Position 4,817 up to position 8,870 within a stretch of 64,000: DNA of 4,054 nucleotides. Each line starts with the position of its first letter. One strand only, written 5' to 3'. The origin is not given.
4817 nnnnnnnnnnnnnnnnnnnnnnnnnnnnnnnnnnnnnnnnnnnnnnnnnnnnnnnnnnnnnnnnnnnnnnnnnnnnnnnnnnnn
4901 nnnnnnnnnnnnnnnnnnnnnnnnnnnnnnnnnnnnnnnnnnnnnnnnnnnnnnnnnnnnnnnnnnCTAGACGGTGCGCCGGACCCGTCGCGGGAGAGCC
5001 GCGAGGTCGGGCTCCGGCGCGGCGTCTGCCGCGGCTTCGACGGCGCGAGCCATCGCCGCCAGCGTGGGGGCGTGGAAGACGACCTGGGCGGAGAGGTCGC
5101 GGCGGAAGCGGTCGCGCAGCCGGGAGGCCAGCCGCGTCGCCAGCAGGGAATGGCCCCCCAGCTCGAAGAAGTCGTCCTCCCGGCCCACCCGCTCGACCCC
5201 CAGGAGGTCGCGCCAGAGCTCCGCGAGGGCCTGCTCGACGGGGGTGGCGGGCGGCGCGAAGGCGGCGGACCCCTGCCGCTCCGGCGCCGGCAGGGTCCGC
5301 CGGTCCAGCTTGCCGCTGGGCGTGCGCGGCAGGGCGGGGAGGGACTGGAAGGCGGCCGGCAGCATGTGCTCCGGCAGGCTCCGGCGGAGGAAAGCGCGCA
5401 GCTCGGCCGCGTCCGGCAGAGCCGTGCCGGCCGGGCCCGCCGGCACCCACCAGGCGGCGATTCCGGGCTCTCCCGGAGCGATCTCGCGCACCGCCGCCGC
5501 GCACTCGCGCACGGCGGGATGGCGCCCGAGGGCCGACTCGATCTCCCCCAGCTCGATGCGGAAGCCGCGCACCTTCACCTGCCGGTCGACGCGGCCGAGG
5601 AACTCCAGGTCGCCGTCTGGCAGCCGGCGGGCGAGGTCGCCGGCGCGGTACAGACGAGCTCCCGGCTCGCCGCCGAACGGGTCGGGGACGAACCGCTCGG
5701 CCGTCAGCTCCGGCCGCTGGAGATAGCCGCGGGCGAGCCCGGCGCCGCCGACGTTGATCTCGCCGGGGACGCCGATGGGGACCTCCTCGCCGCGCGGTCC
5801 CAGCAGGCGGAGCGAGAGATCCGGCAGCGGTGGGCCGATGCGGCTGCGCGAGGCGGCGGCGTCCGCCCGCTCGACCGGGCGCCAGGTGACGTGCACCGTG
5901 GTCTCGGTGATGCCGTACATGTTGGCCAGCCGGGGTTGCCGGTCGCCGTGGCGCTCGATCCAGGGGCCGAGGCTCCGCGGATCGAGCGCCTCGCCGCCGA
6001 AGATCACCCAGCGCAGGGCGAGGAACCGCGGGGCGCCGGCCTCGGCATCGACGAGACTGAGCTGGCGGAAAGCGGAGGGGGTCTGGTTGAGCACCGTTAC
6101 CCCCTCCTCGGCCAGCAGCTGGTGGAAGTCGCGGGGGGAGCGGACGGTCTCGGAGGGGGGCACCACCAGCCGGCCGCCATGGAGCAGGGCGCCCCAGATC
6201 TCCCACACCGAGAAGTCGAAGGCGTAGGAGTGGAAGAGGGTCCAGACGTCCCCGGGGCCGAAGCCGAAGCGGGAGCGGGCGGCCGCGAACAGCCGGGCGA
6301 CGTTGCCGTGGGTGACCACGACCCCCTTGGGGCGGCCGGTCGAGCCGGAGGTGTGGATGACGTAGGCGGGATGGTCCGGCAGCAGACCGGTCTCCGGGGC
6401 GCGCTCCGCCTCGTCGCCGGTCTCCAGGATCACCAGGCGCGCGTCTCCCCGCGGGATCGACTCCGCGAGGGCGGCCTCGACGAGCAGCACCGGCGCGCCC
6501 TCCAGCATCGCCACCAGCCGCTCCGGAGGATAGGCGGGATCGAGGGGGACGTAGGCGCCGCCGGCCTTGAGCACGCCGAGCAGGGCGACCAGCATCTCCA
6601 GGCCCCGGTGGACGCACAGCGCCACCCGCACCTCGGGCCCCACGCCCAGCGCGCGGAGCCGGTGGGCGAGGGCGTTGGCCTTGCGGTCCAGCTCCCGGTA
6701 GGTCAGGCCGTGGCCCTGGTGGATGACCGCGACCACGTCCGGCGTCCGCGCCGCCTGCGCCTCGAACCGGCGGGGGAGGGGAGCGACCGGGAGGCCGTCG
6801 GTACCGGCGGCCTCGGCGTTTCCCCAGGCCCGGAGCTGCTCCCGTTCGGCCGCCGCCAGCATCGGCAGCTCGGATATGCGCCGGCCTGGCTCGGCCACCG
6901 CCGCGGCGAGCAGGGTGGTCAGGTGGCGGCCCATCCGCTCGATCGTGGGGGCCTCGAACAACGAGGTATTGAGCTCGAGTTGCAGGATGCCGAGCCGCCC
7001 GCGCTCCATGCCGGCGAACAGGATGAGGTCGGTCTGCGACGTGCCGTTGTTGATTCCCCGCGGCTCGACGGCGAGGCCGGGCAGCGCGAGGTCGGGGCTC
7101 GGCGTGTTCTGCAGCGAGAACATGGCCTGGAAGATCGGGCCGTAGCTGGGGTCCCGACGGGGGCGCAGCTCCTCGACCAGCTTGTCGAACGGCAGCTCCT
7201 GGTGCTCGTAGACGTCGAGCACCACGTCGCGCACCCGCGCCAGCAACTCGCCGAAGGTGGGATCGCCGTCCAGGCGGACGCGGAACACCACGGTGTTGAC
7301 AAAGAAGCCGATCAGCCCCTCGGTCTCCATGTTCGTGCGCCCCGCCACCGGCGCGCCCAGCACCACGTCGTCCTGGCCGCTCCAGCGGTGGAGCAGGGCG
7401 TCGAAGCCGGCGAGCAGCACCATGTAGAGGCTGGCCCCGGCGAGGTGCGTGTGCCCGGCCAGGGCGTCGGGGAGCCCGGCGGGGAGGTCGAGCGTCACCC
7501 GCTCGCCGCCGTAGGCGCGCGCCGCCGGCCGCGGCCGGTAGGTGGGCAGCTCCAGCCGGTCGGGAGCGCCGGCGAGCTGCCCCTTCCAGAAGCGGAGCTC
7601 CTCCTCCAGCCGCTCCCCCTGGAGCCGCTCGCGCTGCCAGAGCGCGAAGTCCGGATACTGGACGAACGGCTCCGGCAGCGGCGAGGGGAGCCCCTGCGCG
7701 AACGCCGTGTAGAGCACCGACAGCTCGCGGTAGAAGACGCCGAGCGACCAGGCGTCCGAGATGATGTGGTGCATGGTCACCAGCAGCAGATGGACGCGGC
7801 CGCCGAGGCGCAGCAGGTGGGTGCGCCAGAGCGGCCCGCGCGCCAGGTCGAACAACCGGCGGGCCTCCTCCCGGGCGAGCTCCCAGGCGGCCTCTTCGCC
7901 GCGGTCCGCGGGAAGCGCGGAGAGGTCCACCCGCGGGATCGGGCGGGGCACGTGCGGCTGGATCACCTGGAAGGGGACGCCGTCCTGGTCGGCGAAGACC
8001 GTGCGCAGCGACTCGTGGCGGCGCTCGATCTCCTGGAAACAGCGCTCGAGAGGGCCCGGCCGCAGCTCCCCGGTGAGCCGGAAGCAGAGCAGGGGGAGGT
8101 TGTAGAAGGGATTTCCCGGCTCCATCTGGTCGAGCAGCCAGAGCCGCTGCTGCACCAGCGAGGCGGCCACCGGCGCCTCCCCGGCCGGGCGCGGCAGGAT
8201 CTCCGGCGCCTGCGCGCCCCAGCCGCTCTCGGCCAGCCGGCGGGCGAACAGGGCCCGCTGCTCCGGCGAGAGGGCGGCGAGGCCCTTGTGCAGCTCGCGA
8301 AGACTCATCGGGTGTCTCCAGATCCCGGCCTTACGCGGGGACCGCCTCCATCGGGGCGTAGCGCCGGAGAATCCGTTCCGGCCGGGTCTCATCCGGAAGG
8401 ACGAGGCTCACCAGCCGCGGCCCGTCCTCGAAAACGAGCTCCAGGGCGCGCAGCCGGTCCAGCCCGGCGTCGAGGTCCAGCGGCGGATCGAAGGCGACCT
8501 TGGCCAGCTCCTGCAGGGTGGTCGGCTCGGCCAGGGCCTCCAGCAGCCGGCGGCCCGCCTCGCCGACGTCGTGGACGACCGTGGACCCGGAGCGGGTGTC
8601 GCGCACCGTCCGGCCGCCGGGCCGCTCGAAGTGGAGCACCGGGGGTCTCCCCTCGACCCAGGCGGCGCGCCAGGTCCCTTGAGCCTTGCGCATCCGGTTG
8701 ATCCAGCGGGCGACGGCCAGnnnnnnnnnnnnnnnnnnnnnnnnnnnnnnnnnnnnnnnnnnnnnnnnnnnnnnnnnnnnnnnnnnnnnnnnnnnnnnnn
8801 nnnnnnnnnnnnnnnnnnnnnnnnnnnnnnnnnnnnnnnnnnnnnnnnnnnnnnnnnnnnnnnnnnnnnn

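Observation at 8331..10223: RiPP-maturase-type radical SAM enzyme wedged between NRPS genes with no precursor peptide in sight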

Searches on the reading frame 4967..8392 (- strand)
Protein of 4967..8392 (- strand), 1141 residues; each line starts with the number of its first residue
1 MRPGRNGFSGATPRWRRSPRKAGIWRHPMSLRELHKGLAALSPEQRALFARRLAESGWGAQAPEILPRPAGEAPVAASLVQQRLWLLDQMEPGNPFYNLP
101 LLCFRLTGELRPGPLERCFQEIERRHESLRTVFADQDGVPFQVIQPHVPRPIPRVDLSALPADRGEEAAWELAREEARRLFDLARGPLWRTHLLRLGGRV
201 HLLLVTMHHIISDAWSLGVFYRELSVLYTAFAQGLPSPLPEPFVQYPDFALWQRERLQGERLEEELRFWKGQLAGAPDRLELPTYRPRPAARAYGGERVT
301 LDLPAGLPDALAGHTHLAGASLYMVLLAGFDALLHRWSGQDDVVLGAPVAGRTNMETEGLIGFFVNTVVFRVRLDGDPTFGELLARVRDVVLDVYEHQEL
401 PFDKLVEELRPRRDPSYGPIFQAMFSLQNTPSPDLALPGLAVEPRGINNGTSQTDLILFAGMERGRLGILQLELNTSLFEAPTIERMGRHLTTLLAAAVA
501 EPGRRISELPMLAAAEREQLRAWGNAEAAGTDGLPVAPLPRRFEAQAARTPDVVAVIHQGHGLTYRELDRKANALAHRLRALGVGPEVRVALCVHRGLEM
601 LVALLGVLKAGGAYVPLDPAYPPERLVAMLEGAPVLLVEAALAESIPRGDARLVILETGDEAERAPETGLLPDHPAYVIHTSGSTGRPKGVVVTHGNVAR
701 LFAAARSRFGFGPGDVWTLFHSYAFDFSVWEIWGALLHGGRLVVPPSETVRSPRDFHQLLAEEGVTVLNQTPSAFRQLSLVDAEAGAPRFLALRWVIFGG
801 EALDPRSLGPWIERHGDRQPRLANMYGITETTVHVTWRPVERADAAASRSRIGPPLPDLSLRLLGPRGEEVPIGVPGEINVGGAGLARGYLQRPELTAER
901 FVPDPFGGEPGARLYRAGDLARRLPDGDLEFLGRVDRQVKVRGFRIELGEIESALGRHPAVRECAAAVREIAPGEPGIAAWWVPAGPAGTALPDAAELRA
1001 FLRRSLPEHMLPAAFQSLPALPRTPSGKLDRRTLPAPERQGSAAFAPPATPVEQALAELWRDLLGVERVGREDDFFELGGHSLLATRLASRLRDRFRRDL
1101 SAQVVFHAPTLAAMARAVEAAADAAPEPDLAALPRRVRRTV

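Call 9: search_protein_families(library=pfam, proteins=[window:4967-8392:-], max_evalue=0.00001)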
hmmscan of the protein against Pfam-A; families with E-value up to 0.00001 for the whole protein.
window:4967-8392:- (1141 aa): 4 families
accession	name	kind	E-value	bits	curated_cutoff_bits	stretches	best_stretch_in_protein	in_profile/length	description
PF00668.25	Condensation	-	3.1e-101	339.7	30.6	1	76-520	6-455/456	Condensation domain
PF00501.34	AMP-binding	-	9.9e-90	301.5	29.9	1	543-891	1-384/384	AMP-binding enzyme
PF00550.31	PP-binding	-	1.1e-15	58.1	20.8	1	1054-1118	1-67/67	Phosphopantetheine attachment site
PF13193.12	AMP-binding_C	-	1.8e-11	45.2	24.5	1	950-1028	1-76/76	AMP-binding enzyme C-terminal domain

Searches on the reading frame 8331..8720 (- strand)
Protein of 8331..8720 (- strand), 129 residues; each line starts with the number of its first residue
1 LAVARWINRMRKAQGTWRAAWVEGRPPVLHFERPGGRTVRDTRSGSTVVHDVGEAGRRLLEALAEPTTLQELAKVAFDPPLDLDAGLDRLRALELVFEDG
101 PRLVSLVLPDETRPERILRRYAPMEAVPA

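Call 64: search_protein_families(library=pfam, proteins=[window:8331-8720:-], max_evalue=0.01)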
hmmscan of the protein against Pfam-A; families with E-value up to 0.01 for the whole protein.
window:8331-8720:- (129 aa): 0 families
